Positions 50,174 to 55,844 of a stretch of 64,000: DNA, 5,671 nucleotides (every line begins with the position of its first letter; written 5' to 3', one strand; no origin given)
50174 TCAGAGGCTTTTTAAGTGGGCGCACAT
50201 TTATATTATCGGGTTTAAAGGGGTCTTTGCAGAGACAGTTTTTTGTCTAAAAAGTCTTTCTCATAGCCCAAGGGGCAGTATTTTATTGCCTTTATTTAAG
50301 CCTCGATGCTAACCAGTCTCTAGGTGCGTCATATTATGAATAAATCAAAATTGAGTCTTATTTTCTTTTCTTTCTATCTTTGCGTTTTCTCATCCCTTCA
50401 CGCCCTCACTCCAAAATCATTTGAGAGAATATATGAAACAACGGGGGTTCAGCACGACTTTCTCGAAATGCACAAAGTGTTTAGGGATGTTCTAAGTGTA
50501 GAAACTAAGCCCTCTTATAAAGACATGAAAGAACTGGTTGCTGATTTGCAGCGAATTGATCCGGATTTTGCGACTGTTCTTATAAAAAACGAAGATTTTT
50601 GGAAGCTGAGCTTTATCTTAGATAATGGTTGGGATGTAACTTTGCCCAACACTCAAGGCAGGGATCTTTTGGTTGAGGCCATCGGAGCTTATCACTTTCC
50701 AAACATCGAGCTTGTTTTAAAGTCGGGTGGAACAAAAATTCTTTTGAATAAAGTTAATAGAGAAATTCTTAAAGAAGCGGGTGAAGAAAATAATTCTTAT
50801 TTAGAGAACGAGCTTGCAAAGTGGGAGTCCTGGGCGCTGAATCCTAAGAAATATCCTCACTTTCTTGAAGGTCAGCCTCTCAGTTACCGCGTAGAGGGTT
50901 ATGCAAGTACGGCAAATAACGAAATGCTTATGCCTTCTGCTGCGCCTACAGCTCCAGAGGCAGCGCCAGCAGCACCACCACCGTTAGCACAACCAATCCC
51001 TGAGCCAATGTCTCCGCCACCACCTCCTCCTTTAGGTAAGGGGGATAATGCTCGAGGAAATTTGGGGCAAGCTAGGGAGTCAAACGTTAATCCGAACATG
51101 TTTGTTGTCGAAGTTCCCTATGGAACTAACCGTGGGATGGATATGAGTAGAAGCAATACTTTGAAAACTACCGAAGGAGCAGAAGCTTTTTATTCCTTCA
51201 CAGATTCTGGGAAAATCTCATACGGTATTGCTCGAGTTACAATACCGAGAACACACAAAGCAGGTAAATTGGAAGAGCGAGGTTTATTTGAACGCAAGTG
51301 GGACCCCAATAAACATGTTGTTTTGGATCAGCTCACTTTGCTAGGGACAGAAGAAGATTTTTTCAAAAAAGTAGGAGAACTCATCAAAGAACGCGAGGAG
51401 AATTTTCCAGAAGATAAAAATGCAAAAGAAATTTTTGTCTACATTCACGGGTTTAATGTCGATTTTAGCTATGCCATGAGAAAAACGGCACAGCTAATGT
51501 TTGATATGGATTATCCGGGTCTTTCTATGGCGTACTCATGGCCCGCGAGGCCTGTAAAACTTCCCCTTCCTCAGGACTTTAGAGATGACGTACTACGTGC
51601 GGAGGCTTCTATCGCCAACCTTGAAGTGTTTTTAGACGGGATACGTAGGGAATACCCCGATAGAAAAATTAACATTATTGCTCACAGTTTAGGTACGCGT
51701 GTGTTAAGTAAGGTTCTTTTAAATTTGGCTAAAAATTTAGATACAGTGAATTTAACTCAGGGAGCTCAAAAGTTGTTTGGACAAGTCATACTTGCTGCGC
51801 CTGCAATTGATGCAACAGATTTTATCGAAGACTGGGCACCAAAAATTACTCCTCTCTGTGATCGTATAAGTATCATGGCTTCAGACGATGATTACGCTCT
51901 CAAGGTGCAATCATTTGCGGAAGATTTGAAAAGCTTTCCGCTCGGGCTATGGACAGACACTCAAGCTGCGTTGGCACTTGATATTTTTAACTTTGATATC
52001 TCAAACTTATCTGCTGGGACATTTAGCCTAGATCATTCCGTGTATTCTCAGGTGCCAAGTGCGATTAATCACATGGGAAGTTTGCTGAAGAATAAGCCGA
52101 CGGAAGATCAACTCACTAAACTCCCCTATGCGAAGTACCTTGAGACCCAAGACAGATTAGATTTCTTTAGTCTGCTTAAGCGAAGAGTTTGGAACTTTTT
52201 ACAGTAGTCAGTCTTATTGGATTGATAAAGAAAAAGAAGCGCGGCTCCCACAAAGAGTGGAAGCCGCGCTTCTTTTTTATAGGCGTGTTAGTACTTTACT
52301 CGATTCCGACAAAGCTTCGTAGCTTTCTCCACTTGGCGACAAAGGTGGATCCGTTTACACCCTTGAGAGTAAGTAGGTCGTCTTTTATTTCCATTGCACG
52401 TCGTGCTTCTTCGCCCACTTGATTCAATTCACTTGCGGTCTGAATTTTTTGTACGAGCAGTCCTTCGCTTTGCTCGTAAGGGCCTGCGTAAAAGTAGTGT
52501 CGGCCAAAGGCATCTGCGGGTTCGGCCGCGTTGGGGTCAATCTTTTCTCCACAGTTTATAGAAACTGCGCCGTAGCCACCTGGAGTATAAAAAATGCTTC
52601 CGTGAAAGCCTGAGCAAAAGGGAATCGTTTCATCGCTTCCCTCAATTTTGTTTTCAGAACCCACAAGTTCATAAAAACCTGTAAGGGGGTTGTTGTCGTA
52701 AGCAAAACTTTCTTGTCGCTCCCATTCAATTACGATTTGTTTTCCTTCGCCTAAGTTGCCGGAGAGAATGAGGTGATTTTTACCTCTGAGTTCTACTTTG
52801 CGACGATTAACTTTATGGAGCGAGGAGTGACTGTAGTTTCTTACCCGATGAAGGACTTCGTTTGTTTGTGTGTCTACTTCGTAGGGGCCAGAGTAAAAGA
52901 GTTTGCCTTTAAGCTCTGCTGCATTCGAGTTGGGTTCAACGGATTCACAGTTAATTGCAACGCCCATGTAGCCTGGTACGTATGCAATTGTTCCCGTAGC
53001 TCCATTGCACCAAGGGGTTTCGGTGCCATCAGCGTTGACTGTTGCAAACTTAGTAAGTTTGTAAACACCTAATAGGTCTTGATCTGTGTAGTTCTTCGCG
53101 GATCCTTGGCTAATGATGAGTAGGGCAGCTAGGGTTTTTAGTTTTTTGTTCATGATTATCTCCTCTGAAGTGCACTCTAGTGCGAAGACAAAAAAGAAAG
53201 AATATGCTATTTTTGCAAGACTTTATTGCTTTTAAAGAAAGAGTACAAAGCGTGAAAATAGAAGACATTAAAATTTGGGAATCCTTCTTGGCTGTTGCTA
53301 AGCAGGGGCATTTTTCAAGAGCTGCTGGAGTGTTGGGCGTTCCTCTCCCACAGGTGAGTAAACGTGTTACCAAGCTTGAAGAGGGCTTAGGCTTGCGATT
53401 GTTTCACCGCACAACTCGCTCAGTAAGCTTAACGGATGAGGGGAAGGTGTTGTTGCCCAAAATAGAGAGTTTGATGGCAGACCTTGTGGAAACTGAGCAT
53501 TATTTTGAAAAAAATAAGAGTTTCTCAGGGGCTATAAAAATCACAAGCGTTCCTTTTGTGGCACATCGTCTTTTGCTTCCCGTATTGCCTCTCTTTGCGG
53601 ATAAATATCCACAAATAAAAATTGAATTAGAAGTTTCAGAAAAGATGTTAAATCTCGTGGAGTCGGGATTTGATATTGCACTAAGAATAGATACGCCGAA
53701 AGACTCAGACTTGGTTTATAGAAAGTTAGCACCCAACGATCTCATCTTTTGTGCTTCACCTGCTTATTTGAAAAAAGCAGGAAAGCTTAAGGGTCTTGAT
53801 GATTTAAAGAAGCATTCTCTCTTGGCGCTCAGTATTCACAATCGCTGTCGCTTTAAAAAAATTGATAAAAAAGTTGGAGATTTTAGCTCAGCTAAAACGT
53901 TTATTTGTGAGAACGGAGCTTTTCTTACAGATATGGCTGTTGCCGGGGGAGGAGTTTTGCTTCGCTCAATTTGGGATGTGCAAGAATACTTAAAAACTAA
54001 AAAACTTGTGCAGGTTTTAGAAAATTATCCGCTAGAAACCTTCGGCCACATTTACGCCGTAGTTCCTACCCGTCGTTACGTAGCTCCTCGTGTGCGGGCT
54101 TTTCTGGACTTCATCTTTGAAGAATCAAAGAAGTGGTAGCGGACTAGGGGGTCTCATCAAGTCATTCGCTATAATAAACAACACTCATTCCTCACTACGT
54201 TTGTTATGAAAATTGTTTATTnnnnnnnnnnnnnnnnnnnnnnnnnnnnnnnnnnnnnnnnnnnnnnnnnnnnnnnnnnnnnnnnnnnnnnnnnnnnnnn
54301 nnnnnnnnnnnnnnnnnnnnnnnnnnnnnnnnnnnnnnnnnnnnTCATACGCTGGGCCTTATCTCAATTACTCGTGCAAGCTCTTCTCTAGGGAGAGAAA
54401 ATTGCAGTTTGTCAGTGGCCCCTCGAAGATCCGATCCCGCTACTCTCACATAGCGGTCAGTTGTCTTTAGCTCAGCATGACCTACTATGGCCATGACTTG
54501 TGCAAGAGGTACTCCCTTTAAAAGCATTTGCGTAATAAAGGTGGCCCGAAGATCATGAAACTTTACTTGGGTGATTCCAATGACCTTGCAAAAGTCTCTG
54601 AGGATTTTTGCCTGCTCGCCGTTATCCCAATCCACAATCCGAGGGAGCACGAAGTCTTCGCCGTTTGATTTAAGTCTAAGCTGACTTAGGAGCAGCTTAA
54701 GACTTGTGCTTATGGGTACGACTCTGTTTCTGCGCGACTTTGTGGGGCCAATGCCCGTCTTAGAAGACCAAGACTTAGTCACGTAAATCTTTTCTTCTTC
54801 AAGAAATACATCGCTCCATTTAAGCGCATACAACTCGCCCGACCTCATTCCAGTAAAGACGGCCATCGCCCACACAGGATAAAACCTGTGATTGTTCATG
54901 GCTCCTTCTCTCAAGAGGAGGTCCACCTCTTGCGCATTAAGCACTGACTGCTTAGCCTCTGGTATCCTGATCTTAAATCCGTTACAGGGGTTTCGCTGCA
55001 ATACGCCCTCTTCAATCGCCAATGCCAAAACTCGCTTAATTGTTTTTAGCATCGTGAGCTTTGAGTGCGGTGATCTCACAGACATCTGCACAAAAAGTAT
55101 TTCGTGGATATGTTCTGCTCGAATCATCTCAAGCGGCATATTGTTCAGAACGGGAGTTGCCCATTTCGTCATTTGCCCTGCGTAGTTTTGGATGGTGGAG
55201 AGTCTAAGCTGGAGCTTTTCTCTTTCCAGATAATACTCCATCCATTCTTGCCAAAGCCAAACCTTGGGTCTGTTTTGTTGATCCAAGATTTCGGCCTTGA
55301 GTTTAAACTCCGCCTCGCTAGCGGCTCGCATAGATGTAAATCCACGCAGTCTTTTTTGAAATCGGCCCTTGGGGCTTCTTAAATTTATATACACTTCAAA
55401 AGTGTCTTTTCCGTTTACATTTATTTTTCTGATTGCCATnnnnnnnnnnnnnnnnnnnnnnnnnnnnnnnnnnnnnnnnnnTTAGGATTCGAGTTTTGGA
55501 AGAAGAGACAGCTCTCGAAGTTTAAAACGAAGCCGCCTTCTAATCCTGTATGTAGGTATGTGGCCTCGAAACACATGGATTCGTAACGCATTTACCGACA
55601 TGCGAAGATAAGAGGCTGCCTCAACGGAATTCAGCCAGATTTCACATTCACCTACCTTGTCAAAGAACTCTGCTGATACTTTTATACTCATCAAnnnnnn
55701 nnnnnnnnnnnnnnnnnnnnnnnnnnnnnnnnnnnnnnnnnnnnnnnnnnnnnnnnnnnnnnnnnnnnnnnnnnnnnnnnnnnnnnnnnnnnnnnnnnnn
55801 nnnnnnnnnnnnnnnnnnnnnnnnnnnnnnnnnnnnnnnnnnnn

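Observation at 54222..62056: Minimal int-xis-Replic_Relax integrative element without conjugation genes at tRNA-Ser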

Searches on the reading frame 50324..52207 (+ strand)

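Call 8: search_protein_families(library=pfam, proteins=[window:50324-52207:+], max_evalue=0.01)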
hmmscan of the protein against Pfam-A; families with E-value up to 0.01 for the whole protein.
window:50324-52207:+ (627 aa): 1 family
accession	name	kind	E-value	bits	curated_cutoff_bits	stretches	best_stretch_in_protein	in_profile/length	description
PF05990.18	DUF900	-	1.6e-27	96.9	20.5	1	364-580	15-224/232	Alpha/beta hydrolase of unknown function (DUF900)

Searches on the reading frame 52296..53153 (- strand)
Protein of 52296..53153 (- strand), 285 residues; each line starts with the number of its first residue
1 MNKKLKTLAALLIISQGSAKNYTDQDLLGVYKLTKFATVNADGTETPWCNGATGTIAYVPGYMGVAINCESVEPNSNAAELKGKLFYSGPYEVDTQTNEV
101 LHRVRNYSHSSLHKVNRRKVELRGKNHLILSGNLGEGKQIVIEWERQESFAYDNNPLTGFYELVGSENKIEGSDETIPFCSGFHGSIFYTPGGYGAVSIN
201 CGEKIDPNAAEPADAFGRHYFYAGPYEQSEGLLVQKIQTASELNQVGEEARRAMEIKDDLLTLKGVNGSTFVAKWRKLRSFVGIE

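Call 8: search_protein_families(library=pfam, proteins=[window:52296-53153:-], max_evalue=0.01)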
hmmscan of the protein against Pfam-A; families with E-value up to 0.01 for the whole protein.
window:52296-53153:- (285 aa): 1 family
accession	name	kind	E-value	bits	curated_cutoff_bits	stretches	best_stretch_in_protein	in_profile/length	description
PF13924.12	Lipocalin_5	-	5.4e-13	49.5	25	2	159-265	2-119/142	Lipocalin-like domain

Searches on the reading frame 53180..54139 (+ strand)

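Call 8: search_protein_families(library=pfam, proteins=[window:53180-54139:+], max_evalue=0.01)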
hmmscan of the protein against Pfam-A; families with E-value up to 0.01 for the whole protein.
window:53180-54139:+ (319 aa): 2 families
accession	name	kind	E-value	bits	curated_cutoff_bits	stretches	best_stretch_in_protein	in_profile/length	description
PF03466.25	LysR_substrate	-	8e-32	110.7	28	1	114-315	3-207/209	LysR substrate binding domain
PF00126.33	HTH_1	-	3e-19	69.1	26.6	1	34-89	5-60/60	Bacterial regulatory helix-turn-helix protein, lysR family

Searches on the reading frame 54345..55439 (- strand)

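Call 7: search_protein_families(library=pfam, proteins=[window:54345-55439:-], max_evalue=0.01)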
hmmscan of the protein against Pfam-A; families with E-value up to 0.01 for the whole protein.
window:54345-55439:- (364 aa): 4 families
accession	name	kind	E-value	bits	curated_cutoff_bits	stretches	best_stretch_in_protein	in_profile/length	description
PF00589.27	Phage_integrase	-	4.5e-21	75.8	27.1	1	170-334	6-169/172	Phage integrase family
PF14659.12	Phage_int_SAM_3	-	1.4e-06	28.9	22.6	1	65-113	4-52/58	Phage integrase, N-terminal SAM-like domain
PF22022.2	Phage_int_M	-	2e-05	25.2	27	1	65-153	3-91/96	Phage integrase central domain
PF13102.12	Phage_int_SAM_5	-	0.0043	17.8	22.3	0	65-153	4-94/98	Phage integrase SAM-like domain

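Call 109: search_protein_families(library=ncbifam, proteins=[window:54345-55439:-], max_evalue=0.001)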
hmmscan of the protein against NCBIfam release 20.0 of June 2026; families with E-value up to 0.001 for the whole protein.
window:54345-55439:- (364 aa): 8 families
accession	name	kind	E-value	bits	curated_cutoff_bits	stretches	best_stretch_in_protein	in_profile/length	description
NF040815.2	recomb_XerA_Arch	equivalog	5.3e-21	75.4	220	1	81-339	15-260/263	site-specific tyrosine recombinase/integron integrase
TIGR02225.1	recomb_XerD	equivalog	1.4e-16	60.7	329.6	1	77-341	12-282/290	site-specific tyrosine recombinase XerD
TIGR02224.1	recomb_XerC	equivalog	2.7e-13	50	335.15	1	70-339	6-283/295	tyrosine recombinase XerC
NF001399.0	PRK00283.1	subfamily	5.1e-12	45.6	279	1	81-341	25-291/300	tyrosine recombinase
NF002331.0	PRK01287.1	subfamily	1.1e-07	31.2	371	1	295-339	274-318/365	site-specific tyrosine recombinase XerC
NF003462.0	PRK05084.1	equivalog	4.1e-07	29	267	0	292-345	303-356/360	tyrosine recombinase XerS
NF047926.1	integrase_GmtZ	equivalog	4.7e-07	28.2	600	1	266-341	403-478/784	gamma-mobile-trio integrase GmtZ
TIGR02249.1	integrase_gron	subfamily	6.3e-06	25.8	265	1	291-335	258-302/315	integron integrase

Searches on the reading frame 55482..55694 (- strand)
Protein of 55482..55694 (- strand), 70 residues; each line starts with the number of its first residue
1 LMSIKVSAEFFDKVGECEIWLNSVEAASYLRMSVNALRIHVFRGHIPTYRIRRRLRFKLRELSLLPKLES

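Call 7: search_protein_families(library=pfam, proteins=[window:55482-55694:-], max_evalue=0.01)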
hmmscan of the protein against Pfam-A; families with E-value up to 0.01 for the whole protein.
window:55482-55694:- (70 aa): 1 family
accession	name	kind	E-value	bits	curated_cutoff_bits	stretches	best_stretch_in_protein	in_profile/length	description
PF12728.13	HTH_17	-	3.1e-06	27.8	27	1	20-62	1-43/51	Helix-turn-helix domain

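Call 109: search_protein_families(library=ncbifam, proteins=[window:55482-55694:-], max_evalue=0.001)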
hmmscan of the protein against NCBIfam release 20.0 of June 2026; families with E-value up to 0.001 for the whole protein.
window:55482-55694:- (70 aa): 1 family
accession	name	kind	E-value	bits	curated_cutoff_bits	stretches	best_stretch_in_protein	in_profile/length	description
TIGR01764.1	excise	domain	0.00044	20.6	28.8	1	25-62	6-43/49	excisionase family DNA-binding protein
